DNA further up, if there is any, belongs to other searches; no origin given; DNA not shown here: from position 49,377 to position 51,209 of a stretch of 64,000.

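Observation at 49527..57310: Radical-SAM-centred accessory neighbourhood with no recognisable pathway assignment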

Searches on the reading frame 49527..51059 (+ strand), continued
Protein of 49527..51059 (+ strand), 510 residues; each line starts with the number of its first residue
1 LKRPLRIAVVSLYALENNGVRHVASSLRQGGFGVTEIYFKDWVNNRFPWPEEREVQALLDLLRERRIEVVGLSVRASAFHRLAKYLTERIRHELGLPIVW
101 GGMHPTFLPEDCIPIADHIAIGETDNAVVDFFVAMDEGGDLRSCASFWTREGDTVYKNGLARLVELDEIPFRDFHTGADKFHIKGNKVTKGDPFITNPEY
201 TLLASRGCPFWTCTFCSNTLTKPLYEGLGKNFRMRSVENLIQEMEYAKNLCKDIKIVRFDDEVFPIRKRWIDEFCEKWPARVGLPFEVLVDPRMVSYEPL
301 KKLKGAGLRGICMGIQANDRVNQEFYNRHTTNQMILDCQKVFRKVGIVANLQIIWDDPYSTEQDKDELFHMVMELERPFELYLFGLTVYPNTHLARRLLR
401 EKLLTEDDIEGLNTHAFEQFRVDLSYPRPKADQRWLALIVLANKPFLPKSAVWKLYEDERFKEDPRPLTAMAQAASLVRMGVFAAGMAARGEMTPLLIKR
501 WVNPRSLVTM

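Call 19: find_related_loci(query=A1, collection=genome_contigs, flank=10000)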
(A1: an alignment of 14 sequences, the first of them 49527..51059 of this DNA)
Query A1 (510 aa) in genome_contigs; peptide patterns used: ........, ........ (x = any residue, [..] = any of these).
145 stretches matched a pattern; 58 encode a relative of the query (tblastn E <= 1e-3); 55 distinct loci.
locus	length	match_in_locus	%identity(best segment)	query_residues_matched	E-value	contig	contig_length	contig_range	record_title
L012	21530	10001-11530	94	1-510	0e+0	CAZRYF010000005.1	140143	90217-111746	MAG TPA_asm: uncultured Enterobacterales bacterium isolate SRP200020_co5_396 genome assembly, contig: NODE_128_length_14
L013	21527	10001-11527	79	2-510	0e+0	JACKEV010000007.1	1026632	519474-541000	MAG: Alphaproteobacteria bacterium isolate HK-STAS-MYXO-43 HK-STAS-MYXO-43_7, whole genome shotgun sequence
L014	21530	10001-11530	78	1-510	0e+0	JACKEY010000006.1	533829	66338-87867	MAG: Alphaproteobacteria bacterium isolate HK-STAS-MYXO-46 HK-STAS-MYXO-46_6, whole genome shotgun sequence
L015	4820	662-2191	76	1-510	0e+0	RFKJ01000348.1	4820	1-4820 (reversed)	MAG: Deltaproteobacteria bacterium isolate J125 k99_653456, whole genome shotgun sequence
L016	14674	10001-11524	76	3-510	0e+0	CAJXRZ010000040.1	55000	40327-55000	MAG TPA_asm: uncultured proteobacterium isolate SRR3933377_bin.20_MetaBAT_v2.12.1_MAG genome assembly, contig: NODE_151_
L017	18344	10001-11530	75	1-510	0e+0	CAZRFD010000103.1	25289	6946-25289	MAG TPA_asm: uncultured Enterobacterales bacterium isolate SRP216583_co1_147 genome assembly, contig: NODE_1405_length_2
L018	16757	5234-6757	76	3-510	0e+0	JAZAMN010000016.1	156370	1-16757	MAG: Myxococcota bacterium isolate XB_MAG94 DB_MAG94_0016, whole genome shotgun sequence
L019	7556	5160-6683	76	3-510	0e+0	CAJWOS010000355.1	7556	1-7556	MAG TPA_asm: uncultured proteobacterium isolate ERR599052_bin.23_MetaBAT_v2.12.1_MAG genome assembly, contig: NODE_22441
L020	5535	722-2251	76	1-510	0e+0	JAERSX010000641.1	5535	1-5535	MAG: Deltaproteobacteria bacterium isolate BH17 c_000000008053, whole genome shotgun sequence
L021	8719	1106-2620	75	6-510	0e+0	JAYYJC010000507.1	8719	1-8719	MAG: Myxococcota bacterium isolate DS_MAG17 DS_MAG17_0507, whole genome shotgun sequence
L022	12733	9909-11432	74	3-510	0e+0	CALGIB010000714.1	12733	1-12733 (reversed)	MAG TPA_asm: uncultured proteobacterium isolate ERR2206756_bin.71_CONCOCT_v1.1_MAG genome assembly, contig: ERZ887841.25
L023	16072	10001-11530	75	1-510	0e+0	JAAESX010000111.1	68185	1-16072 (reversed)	MAG: Proteobacteria bacterium isolate Ust_23 UstG_CONTIG1308284, whole genome shotgun sequence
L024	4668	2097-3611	75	5-509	0e+0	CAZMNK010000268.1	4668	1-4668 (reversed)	MAG TPA_asm: uncultured Enterobacterales bacterium isolate SRP308112_co1_330 genome assembly, contig: NODE_37934_length_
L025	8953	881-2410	74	1-510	0e+0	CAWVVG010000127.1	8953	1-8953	MAG TPA_asm: uncultured bacterium isolate ERR3589560_concoct_36 genome assembly, contig: ERZ7463206.7008, whole genome s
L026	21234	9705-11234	74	1-510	0e+0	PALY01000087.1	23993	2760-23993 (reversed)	MAG: Deltaproteobacteria bacterium isolate SAT32 308689, whole genome shotgun sequence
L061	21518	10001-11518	42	6-509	1e-139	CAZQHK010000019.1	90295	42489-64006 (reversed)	MAG TPA_asm: uncultured bacterium isolate SRP308112_co1_304 genome assembly, contig: NODE_157_length_90295_cov_31.310849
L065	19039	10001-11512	37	5-509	2e-110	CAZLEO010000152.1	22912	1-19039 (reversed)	MAG TPA_asm: uncultured Rickettsiales bacterium isolate SRP077602_co5_403 genome assembly, contig: NODE_11083_length_229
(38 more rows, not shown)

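Call 39: search_protein_families(library=pfam, proteins=[L004:15578-16429:-, L005:13539-14780:-, L003:13016-13894:+, L007:12698-14590:+], max_evalue=0.1)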
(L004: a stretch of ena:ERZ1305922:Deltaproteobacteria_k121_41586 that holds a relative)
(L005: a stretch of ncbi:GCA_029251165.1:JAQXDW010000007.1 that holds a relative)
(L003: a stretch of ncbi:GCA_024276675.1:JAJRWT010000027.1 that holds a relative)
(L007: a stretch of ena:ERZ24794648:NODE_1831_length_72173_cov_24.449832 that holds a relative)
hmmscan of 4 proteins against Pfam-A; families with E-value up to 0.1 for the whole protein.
L004:15578-16429:- (283 aa): 1 family
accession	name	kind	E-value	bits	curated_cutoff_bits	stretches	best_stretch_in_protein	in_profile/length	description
PF13341.12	RAG2_PHD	-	0.1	13.2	27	0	99-137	1-40/78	RAG2 PHD domain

L005:13539-14780:- (413 aa): 0 families

L003:13016-13894:+ (292 aa): 2 families
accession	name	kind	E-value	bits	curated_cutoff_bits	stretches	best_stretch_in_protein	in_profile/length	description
PF10110.14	GPDPase_memb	-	0.0031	16.7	29.6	1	181-257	169-246/321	Membrane domain of glycerophosphoryl diester phosphodiesterase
PF06161.16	DUF975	-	0.088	13.1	34.8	0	167-250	139-223/243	Protein of unknown function (DUF975)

L007:12698-14590:+ (630 aa): 4 families
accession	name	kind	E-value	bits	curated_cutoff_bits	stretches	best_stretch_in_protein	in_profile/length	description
PF13408.12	Zn_ribbon_recom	-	9.4e-05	23.2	25.3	1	228-285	3-57/58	Recombinase zinc beta ribbon domain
PF00239.26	Resolvase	-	0.0014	19.2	23.3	1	22-99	12-85/145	Resolvase, N terminal domain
PF10198.14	Ada3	-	0.026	15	24.5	1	326-392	11-78/127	Histone acetyltransferases subunit 3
PF16535.10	T3SSipB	-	0.07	13.9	31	0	311-388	80-153/155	Type III cell invasion protein SipB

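Call 40: search_protein_families(library=ncbifam, proteins=[L004:15578-16429:-], max_evalue=0.1)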
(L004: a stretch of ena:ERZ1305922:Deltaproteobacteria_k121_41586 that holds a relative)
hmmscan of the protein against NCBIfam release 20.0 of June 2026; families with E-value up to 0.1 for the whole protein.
L004:15578-16429:- (283 aa): 1 family
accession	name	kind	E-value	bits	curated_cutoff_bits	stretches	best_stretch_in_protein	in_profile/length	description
TIGR01536.1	asn_synth_AEB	equivalog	0.074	12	267.1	0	15-84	256-323/517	asparagine synthase (glutamine-hydrolyzing)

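Call 41: search_solved_structures(query=L004:15578-16429:-, max_evalue=1)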
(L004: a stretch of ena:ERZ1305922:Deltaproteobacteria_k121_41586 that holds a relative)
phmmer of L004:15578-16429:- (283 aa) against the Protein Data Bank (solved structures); distinct sequences matched with E-value up to 1: 2.
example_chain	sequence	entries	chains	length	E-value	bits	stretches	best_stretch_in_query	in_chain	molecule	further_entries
9lzt_B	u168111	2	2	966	0.16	14.4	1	98-133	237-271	RfxCas13d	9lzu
9m31_A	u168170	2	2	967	0.16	14.4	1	98-133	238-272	CasRx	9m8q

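Call 46: find_homologous_proteins(query=L004:15578-16429:-)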
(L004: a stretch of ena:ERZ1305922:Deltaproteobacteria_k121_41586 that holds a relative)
Query L004:15578-16429:- (283 aa): 165 proteins with E <= 0.001 among 761 candidates; the best 120 are listed.
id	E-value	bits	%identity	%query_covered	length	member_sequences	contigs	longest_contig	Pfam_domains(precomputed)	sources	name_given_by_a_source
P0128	4.5e-181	618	93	100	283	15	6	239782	-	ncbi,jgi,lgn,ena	-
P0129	7.3e-154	529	78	97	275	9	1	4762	-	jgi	jgi:hypothetical protein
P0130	3.1e-151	521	79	96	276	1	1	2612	-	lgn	-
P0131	1.7e-148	512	81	90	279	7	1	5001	-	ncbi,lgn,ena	-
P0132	1.4e-146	505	76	97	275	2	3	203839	-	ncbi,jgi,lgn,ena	-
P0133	5.0e-146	503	75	97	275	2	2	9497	-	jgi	jgi:hypothetical protein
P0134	6.0e-146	503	76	93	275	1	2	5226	-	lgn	-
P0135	8.6e-145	499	75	97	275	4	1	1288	-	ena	-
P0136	3.0e-144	498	76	96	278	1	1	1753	-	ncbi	-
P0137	3.6e-144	497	76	91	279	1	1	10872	-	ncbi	-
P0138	8.2e-143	493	73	92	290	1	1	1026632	-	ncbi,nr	ncbi:MAG: hypothetical protein H6739_10580 [Alphaproteobacteria bacterium]|nr:hypothetical protein [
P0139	1.5e-142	492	74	96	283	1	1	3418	-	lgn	-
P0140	1.7e-142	492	74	96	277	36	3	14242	-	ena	-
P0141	8.5e-141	486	74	96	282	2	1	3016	-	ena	-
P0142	2.6e-140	485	72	98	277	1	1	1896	-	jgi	-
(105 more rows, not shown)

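Call 54: predict_structure(alignment_id=A4)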
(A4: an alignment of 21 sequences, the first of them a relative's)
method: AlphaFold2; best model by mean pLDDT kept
length: 283 residues; sequences in the alignment: 21
mean_pLDDT: 81.8   pTM: 0.85
mean pLDDT of the five models: 81.8, 81.4, 81.1, 79.7, 71.6
residues with pLDDT >= 90: 123; 70-90: 103; 50-70: 33; < 50: 24
segments of 3 or more residues with pLDDT < 50: 188-198, 201-213
pLDDT, mean of each block of 10 residues (from residue 1): 85 85 83 91 74 68 91 88 88 88 83 95 93 65 85 96 80 85 65 41 41 60 93 97 98 98 95 89 61
secondary structure, 60 per line:
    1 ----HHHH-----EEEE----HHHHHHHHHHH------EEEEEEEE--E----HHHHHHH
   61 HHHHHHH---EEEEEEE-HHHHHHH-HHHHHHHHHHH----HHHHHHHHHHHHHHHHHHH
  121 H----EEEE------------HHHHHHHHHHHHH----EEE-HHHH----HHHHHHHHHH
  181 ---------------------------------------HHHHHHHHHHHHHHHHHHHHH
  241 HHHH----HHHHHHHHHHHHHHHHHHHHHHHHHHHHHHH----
elements in order: H5-8 E14-17 H22-32 E39-46 H54-67 E71-77 H79-85 H87-97 H102-121 E126-129 H142-154 E159-161 H163-166 H171-180 H220-244 H249-279

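Call 57: fold_search(model_id=the predicted structure, library=pdb)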
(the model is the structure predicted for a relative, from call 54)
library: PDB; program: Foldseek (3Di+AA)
matches with E <= 10: 1073; with E <= 0.001: 47
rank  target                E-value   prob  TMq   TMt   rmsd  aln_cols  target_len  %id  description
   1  9kq6_E                3.0e-08  1.00  0.60  0.77   3.7       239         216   19  The structure of the apo-YcfA from Erwinia amylovora (released 2025-10-01)
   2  9kq6_J                3.1e-08  1.00  0.62  0.78   4.3       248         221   18  The structure of the apo-YcfA from Erwinia amylovora (released 2025-10-01)
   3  9kq6_H                4.4e-08  1.00  0.62  0.77   4.2       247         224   19  The structure of the apo-YcfA from Erwinia amylovora (released 2025-10-01)
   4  9kq9_K                4.6e-08  1.00  0.60  0.76   3.8       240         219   19  The structure of the YcfA-GTP from Erwinia amylovora (released 2025-10-01)
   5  9kq6_A                5.4e-08  1.00  0.62  0.78   4.2       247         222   18  The structure of the apo-YcfA from Erwinia amylovora (released 2025-10-01)
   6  9kq7_D                5.4e-08  1.00  0.59  0.74   3.9       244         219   18  The structure of the YcfA from Erwinia amylovora bound with ATP (released 2025-10-01)
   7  9kq6_G                5.6e-08  1.00  0.60  0.76   3.8       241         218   18  The structure of the apo-YcfA from Erwinia amylovora (released 2025-10-01)
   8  9kq9_F                6.6e-08  1.00  0.63  0.80   4.2       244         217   18  The structure of the YcfA-GTP from Erwinia amylovora (released 2025-10-01)
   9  9kq7_B                7.6e-08  1.00  0.60  0.77   3.6       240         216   18  The structure of the YcfA from Erwinia amylovora bound with ATP (released 2025-10-01)
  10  9kq7_M                7.6e-08  1.00  0.60  0.77   3.7       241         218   19  The structure of the YcfA from Erwinia amylovora bound with ATP (released 2025-10-01)
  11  9kq6_C                7.6e-08  1.00  0.62  0.77   4.2       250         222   19  The structure of the apo-YcfA from Erwinia amylovora (released 2025-10-01)
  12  9kq6_D                9.8e-08  1.00  0.63  0.78   4.2       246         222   19  The structure of the apo-YcfA from Erwinia amylovora (released 2025-10-01)
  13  9kq7_C                1.3e-07  1.00  0.60  0.76   3.8       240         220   18  The structure of the YcfA from Erwinia amylovora bound with ATP (released 2025-10-01)
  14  9kq6_B                1.3e-07  1.00  0.60  0.76   3.6       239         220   18  The structure of the apo-YcfA from Erwinia amylovora (released 2025-10-01)
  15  9kq9_E                1.4e-07  1.00  0.61  0.78   3.8       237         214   20  The structure of the YcfA-GTP from Erwinia amylovora (released 2025-10-01)
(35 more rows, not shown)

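Call 63: search_protein_families(library=pfam, proteins=[L061:7686-8759:+, L061:8763-9596:-, L061:11552-12163:-, L061:12181-13155:-, L061:13068-14159:-, L061:14173-15213:-, L065:3200-4078:+, L065:8754-10004:+, L065:11532-12851:+, L065:7428-8744:-], max_evalue=0.001)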
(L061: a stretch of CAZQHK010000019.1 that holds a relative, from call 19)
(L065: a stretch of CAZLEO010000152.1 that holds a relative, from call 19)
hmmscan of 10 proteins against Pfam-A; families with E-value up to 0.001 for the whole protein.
L061:7686-8759:+ (357 aa): 1 family
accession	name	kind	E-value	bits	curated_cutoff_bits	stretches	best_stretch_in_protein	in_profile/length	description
PF04893.22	Yip1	-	6e-08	33.2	28.6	1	14-166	4-171/173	Yip1 domain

L061:8763-9596:- (277 aa): 11 families
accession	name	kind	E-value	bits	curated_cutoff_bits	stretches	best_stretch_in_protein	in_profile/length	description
PF12146.15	Hydrolase_4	-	8.4e-16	58.4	27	1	72-182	3-117/239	Serine aminopeptidase, S33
PF00561.26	Abhydrolase_1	-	1.3e-10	41.8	25.8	1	75-166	2-92/245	alpha/beta hydrolase fold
PF00326.27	Peptidase_S9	-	7.9e-08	32.5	22.6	1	118-239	39-174/213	Prolyl oligopeptidase family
PF12697.13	Abhydrolase_6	-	1.3e-07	32.9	26.3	1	76-180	1-94/217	Alpha/beta hydrolase family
PF20434.5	BD-FAE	-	3.4e-06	27.2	26.8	0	73-167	13-113/215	BD-FAE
PF20408.4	Abhydrolase_11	-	4.4e-06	27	27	1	74-222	3-140/193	Alpha/beta hydrolase domain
PF07859.19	Abhydrolase_3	-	4.2e-05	23.9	25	1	124-168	49-96/210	alpha/beta hydrolase fold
PF02230.22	Abhydrolase_2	-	5.7e-05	23.5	23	0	138-232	100-179/217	Phospholipase/Carboxylesterase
PF01738.24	DLH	-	0.0005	20.2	21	0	125-235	79-169/217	Dienelactone hydrolase family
PF05728.18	UPF0227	-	0.0006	20.2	21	0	141-247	57-169/187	Uncharacterised protein family (UPF0227)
PF05677.18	DUF818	-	0.00062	19.3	20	0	95-165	166-237/365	Chlamydia CHLPS protein (DUF818)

L061:11552-12163:- (203 aa): 3 families
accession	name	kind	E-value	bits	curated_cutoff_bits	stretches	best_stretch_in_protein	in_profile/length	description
PF08445.16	FR47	-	4.1e-08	33.5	22.1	1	124-184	22-81/86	FR47-like protein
PF00583.31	Acetyltransf_1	-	1e-06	29.4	20.7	1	125-180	61-116/116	Acetyltransferase (GNAT) family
PF13508.13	Acetyltransf_7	-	0.00014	22.6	27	1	127-182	32-84/84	Acetyltransferase (GNAT) domain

L061:12181-13155:- (324 aa): 0 families

L061:13068-14159:- (363 aa): 1 family
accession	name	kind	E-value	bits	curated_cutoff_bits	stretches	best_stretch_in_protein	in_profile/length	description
PF01136.24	Peptidase_U32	-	9.5e-31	107.3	22.4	1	91-352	6-225/233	Peptidase family U32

L061:14173-15213:- (346 aa): 2 families
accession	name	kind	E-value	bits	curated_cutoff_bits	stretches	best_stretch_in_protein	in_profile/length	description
PF04055.27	Radical_SAM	-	2.7e-27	96.4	29.5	1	37-174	1-153/166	Radical SAM superfamily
PF13353.11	Fer4_12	-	2.8e-06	28.1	22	1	40-138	12-118/137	4Fe-4S single cluster domain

L065:3200-4078:+ (292 aa): 2 families
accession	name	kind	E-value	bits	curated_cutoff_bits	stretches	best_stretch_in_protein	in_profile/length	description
PF24167.1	DUF7411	-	3.1e-08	33.9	28.7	1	20-172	2-133/194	Family of unknown function (DUF7411)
PF06508.19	QueC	-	6.9e-05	22.9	22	1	21-85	2-61/210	Queuosine biosynthesis protein QueC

L065:8754-10004:+ (416 aa): 8 families
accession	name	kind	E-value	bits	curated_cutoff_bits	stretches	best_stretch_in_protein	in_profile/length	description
PF00248.27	Aldo_ket_red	-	1.4e-33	116.7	24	1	43-230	1-198/291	Aldo/keto reductase family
PF13187.11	Fer4_9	-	5.4e-06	26.8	27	1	290-350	2-50/52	4Fe-4S dicluster domain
PF13534.11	Fer4_17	-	1.5e-05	25.9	22.2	1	289-351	1-60/61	4Fe-4S dicluster domain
PF12838.12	Fer4_7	-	2.7e-05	25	27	1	290-350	2-51/52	4Fe-4S dicluster domain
PF13183.11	Fer4_8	-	3.7e-05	24.6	27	1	290-350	5-67/68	4Fe-4S dicluster domain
PF12837.12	Fer4_6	-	0.00016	21.9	25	0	334-351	6-23/24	4Fe-4S binding domain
PF12797.12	Fer4_2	-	0.00043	20.5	24.5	0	334-349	7-22/22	4Fe-4S binding domain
PF00037.32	Fer4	-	0.00046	20.3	21.1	0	334-350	5-21/24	4Fe-4S binding domain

L065:11532-12851:+ (439 aa): 3 families
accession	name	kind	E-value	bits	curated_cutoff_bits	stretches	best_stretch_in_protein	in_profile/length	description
PF13472.12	Lipase_GDSL_2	-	6.5e-14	53.2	32.9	1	191-422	1-178/178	GDSL-like Lipase/Acylhydrolase family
PF25182.1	NonGDSL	-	5.1e-07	29.7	80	1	171-258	12-101/220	Non-GDSL lipase-like family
PF00657.28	Lipase_GDSL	-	0.00019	22.1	23.6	0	189-425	1-206/208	GDSL-like Lipase/Acylhydrolase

L065:7428-8744:- (438 aa): 0 families
